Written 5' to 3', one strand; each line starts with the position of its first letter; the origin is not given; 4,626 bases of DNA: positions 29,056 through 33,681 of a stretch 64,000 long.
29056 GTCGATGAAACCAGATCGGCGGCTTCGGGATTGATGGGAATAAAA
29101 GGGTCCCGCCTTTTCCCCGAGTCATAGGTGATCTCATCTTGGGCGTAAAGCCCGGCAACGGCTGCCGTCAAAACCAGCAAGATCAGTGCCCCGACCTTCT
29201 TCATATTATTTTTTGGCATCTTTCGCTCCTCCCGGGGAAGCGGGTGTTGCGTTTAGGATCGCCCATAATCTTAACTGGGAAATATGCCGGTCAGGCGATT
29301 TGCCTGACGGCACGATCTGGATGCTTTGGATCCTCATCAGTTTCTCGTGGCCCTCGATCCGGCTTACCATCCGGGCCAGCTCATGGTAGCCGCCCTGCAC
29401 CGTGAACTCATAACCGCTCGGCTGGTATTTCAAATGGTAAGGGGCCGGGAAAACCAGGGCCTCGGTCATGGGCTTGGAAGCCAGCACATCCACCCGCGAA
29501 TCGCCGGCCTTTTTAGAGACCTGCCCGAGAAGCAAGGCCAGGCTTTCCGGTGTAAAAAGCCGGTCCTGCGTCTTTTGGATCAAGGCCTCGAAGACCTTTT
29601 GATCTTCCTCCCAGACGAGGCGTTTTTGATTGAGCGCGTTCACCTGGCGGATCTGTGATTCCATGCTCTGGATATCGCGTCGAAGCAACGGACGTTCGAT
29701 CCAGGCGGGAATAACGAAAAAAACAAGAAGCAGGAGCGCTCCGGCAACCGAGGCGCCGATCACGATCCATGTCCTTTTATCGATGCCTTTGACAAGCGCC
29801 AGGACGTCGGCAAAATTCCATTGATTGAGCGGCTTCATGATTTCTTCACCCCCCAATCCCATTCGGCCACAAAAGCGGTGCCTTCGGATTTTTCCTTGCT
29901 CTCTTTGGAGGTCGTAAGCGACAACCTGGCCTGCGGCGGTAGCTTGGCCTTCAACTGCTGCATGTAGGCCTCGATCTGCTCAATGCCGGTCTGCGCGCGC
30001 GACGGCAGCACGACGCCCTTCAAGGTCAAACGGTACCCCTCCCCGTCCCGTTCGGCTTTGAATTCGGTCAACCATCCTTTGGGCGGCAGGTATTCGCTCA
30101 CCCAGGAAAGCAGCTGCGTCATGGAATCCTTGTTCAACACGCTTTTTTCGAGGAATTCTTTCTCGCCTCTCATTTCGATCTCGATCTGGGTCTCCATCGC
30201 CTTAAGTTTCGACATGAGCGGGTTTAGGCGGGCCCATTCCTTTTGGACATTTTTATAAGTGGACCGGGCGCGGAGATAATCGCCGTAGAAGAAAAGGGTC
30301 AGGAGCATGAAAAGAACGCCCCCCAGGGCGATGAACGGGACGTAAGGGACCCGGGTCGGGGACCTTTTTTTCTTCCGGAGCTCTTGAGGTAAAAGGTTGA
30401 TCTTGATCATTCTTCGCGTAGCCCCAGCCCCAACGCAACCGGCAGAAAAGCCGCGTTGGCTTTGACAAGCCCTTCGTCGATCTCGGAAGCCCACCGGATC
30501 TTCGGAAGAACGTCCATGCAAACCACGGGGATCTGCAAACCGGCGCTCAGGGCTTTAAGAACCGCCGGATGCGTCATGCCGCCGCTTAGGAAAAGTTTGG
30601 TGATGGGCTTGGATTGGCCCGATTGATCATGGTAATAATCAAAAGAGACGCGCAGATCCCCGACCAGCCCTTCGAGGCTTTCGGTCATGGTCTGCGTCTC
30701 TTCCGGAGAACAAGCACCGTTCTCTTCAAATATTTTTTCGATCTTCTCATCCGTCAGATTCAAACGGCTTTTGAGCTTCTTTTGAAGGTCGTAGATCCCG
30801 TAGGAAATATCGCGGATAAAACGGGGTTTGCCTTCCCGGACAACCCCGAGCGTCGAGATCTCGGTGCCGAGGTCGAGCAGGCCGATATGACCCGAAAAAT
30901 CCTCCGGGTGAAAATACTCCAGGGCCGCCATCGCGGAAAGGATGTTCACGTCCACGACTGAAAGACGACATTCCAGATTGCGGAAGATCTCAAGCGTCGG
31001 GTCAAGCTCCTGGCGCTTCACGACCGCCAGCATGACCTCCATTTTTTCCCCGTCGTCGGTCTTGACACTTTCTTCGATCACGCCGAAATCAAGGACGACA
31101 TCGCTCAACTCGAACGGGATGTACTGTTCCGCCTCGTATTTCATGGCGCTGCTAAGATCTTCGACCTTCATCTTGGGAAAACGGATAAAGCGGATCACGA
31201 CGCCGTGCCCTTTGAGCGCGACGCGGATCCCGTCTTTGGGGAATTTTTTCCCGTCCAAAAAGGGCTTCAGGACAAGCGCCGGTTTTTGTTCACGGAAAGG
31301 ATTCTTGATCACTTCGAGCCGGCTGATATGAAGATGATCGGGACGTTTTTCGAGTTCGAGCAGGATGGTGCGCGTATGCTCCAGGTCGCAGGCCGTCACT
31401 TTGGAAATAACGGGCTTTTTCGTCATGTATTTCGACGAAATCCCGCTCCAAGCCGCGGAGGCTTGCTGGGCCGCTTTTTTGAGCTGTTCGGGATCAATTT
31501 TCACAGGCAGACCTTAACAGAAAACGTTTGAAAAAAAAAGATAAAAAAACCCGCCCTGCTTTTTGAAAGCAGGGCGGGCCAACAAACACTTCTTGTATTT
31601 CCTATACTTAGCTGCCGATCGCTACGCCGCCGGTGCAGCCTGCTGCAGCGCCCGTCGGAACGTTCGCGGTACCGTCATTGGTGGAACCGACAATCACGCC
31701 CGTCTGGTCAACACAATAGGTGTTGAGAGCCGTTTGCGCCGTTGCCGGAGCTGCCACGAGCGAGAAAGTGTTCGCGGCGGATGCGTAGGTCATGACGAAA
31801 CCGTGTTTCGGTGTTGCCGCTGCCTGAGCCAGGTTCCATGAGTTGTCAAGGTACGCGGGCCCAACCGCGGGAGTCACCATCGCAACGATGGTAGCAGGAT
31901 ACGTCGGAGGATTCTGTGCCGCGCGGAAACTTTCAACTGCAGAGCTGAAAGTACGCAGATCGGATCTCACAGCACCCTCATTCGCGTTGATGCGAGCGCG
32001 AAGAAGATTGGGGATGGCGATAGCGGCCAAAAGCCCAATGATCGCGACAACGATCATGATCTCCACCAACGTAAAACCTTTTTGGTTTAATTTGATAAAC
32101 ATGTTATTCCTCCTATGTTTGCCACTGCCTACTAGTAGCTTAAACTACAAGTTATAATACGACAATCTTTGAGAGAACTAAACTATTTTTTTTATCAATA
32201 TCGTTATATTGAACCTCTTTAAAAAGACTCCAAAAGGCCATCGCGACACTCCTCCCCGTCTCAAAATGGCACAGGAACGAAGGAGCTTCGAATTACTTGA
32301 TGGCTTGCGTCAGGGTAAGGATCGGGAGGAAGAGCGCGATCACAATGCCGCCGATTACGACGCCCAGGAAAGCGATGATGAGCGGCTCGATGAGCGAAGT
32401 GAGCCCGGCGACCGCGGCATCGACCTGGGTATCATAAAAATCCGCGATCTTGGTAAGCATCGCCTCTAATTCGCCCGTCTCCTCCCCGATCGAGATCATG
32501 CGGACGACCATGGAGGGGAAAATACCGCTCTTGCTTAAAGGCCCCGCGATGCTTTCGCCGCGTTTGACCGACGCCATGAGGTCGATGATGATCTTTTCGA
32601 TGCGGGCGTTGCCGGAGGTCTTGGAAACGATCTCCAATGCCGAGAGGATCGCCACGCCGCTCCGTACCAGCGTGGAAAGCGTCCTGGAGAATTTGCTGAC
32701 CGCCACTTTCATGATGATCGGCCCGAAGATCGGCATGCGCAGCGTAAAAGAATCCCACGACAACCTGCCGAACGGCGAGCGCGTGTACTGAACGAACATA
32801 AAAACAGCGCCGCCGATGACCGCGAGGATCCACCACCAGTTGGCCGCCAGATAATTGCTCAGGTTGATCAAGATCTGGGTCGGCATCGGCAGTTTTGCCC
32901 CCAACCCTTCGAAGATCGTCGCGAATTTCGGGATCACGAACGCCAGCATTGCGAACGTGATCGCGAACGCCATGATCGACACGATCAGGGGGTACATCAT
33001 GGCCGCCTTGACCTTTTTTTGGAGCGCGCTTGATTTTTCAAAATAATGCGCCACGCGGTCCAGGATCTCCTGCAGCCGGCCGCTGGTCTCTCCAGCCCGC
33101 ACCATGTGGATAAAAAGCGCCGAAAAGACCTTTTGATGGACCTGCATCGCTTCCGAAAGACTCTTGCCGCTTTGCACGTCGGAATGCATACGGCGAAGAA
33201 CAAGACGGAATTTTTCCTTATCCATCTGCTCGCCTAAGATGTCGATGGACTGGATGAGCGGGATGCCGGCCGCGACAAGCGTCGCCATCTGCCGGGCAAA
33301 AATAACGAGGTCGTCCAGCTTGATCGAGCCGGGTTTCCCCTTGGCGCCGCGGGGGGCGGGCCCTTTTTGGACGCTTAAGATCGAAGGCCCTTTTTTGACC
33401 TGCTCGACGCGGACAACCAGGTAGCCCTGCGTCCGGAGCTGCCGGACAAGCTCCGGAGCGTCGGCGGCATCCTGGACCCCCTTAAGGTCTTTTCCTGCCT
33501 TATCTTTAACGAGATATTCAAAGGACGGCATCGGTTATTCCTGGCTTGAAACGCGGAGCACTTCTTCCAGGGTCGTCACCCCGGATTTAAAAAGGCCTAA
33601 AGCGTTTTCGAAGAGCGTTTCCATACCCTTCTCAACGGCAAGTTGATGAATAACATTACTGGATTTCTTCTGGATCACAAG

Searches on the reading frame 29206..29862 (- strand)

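Call 12: search_protein_families(library=pfam, proteins=[window:29206-29862:-], max_evalue=0.001)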
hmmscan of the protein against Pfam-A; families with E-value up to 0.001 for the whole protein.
window:29206-29862:- (218 aa): 1 family
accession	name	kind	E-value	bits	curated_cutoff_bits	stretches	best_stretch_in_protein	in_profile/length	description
PF04350.18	PilO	-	0.00095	19.8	22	0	65-189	13-127/145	Pilus assembly protein, PilO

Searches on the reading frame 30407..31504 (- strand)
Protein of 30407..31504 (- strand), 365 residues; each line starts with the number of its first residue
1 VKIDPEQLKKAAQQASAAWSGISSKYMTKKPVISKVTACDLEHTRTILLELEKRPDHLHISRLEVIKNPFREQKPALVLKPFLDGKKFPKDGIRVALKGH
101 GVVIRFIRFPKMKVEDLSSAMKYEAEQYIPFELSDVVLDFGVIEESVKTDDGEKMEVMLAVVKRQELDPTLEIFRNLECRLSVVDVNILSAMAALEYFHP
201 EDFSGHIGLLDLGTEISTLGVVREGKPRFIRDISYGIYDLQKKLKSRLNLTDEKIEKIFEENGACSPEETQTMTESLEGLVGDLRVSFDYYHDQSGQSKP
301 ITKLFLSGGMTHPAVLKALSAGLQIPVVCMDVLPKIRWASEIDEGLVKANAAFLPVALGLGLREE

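Call 12: search_protein_families(library=pfam, proteins=[window:30407-31504:-], max_evalue=0.001)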
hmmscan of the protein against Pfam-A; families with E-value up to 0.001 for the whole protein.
window:30407-31504:- (365 aa): 1 family
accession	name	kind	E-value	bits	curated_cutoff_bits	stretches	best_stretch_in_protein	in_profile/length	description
PF11104.14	PilM_2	-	2.3e-30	106.1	27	1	93-364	65-339/340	Type IV pilus assembly protein PilM;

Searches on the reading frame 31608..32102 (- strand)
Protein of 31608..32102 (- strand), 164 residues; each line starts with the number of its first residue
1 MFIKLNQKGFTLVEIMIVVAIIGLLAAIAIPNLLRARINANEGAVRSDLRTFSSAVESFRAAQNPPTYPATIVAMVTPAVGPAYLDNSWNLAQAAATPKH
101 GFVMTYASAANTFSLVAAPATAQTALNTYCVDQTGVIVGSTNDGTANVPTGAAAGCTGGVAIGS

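Call 12: search_protein_families(library=pfam, proteins=[window:31608-32102:-], max_evalue=0.001)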
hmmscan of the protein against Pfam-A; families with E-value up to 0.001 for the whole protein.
window:31608-32102:- (164 aa): 1 family
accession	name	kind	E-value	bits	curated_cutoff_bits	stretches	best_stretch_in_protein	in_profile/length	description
PF07963.17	N_methyl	-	2.6e-09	36.7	21.2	1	6-30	3-27/27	Prokaryotic N-terminal methylation motif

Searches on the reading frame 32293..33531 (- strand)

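Call 12: search_protein_families(library=pfam, proteins=[window:32293-33531:-], max_evalue=0.001)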
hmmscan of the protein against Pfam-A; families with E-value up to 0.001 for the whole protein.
window:32293-33531:- (412 aa): 1 family
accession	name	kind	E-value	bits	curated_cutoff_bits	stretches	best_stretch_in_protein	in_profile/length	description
PF00482.28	T2SSF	-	2.3e-63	212.2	25.2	2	78-201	1-125/125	Type II secretion system (T2SS), protein F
